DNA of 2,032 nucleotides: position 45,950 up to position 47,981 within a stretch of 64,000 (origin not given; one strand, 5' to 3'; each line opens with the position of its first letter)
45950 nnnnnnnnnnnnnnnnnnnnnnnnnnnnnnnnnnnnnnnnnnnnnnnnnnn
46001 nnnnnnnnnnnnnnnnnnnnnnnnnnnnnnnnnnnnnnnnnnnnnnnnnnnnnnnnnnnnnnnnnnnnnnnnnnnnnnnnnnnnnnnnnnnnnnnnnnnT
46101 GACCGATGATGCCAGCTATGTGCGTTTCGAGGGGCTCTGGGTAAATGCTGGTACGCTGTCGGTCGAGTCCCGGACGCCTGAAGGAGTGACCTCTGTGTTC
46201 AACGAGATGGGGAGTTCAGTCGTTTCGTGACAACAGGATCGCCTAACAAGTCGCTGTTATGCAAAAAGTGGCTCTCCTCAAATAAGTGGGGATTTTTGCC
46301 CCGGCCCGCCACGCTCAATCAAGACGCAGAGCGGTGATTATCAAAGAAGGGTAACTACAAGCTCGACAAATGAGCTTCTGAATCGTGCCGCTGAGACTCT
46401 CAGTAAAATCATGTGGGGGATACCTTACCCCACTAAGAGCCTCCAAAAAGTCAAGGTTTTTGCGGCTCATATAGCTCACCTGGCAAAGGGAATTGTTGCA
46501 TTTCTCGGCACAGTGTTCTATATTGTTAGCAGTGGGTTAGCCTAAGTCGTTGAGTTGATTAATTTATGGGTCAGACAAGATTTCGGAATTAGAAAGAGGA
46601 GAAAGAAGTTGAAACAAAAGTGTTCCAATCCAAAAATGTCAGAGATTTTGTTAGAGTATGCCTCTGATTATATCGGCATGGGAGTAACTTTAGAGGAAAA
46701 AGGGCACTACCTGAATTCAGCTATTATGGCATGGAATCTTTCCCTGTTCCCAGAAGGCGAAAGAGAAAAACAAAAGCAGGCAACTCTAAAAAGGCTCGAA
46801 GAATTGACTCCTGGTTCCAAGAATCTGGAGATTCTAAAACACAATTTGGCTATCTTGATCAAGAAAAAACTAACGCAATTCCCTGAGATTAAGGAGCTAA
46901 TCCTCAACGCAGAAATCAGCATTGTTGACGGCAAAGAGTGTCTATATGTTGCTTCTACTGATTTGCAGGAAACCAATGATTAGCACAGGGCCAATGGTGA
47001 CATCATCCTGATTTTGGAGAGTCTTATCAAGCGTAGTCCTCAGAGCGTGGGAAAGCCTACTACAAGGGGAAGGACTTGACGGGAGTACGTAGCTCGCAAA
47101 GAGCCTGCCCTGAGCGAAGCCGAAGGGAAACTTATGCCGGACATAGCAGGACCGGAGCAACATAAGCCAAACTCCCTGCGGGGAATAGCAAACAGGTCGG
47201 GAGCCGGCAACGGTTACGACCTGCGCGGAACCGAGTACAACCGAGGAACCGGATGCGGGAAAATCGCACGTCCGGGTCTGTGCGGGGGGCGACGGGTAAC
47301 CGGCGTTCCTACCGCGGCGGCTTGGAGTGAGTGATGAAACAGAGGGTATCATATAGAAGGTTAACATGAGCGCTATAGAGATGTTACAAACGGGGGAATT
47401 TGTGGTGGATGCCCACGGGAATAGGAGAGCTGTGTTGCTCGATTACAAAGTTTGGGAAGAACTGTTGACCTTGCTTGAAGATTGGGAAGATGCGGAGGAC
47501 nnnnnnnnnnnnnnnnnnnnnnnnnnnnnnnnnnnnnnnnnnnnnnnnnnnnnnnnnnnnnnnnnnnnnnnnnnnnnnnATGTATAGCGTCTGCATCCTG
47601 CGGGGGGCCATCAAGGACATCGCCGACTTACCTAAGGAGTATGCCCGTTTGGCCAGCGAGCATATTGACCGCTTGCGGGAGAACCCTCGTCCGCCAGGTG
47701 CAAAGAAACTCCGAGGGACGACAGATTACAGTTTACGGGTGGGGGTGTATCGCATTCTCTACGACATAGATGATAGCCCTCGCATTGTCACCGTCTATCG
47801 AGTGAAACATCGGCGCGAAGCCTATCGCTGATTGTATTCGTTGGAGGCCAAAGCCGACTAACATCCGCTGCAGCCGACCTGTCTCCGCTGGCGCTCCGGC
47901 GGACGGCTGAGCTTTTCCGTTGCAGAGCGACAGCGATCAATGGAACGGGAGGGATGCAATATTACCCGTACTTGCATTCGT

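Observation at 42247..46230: Candidate undescribed TIR-based defense module in the island between HigBA and RelE/ParE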

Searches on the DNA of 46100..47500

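Call 84: search_rna_families(source=window, start=46100, end=47500, threshold=evalue, max_evalue=1, show_alignments=1)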
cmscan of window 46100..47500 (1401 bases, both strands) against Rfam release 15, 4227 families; matches with E-value up to 1: 2.
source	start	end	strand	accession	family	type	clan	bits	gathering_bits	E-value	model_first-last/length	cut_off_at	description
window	47244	47318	+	RF00029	Intron_gpII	Intron;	-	42.9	40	9.3e-07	1-77/77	no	Group II catalytic intron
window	47243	47281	+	RF04357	Plastid-ndhA-ndhB-2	Intron;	CL00155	30.7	53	0.00017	1-41/41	no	Plastid-ndhA-ndhB-2 group II-D5 intron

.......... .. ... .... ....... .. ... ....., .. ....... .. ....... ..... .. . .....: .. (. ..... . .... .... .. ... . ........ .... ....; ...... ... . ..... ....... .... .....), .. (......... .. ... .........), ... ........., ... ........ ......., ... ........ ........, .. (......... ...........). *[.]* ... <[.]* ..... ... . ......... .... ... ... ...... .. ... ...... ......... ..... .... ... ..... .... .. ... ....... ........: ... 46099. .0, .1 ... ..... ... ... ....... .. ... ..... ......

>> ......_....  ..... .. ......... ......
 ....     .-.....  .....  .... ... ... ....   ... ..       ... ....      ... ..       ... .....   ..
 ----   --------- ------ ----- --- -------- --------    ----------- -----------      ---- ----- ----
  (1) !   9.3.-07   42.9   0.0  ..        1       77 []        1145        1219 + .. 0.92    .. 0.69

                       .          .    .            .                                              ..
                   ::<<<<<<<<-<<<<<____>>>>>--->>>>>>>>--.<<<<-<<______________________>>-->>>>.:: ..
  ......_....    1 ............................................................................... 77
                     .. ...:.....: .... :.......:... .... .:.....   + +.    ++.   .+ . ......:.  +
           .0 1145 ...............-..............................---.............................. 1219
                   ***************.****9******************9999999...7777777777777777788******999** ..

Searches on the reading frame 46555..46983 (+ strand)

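Call 3: search_protein_families(library=pfam, proteins=[window:46555-46983:+], max_evalue=0.1)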
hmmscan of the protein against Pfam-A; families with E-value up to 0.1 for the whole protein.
window:46555-46983:+ (142 aa): 1 family
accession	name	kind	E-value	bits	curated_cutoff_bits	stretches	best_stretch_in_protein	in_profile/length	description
PF06603.16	UpxZ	-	0.00045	20.9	21.2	1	30-105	32-98/105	UpxZ family of transcription anti-terminator antagonists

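Call 4: search_protein_families(library=padloc, proteins=[window:46555-46983:+], max_evalue=0.1)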
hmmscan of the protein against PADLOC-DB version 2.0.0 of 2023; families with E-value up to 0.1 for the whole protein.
window:46555-46983:+ (142 aa): 0 families

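Call 5: search_protein_families(library=ncbifam, proteins=[window:46555-46983:+], max_evalue=0.1)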
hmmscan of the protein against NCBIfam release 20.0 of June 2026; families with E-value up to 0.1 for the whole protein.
window:46555-46983:+ (142 aa): 0 families

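Call 6: search_protein_families(library=phrogs, proteins=[window:46555-46983:+], max_evalue=0.1)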
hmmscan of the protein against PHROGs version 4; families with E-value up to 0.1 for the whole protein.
window:46555-46983:+ (142 aa): 1 family
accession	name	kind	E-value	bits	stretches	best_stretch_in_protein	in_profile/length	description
phrog_3233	-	DNA, RNA and nucleotide metabolism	0.0051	17.7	1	68-110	3-45/225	RNA polymerase beta subunit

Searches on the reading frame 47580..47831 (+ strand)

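Call 3: search_protein_families(library=pfam, proteins=[window:47580-47831:+], max_evalue=0.1)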
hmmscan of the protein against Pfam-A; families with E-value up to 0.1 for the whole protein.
window:47580-47831:+ (83 aa): 1 family
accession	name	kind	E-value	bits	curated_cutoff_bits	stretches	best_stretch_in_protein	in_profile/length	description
PF05016.21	ParE_toxin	-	8.1e-10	39.6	23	1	8-82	5-89/89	ParE toxin of type II toxin-antitoxin system, parDE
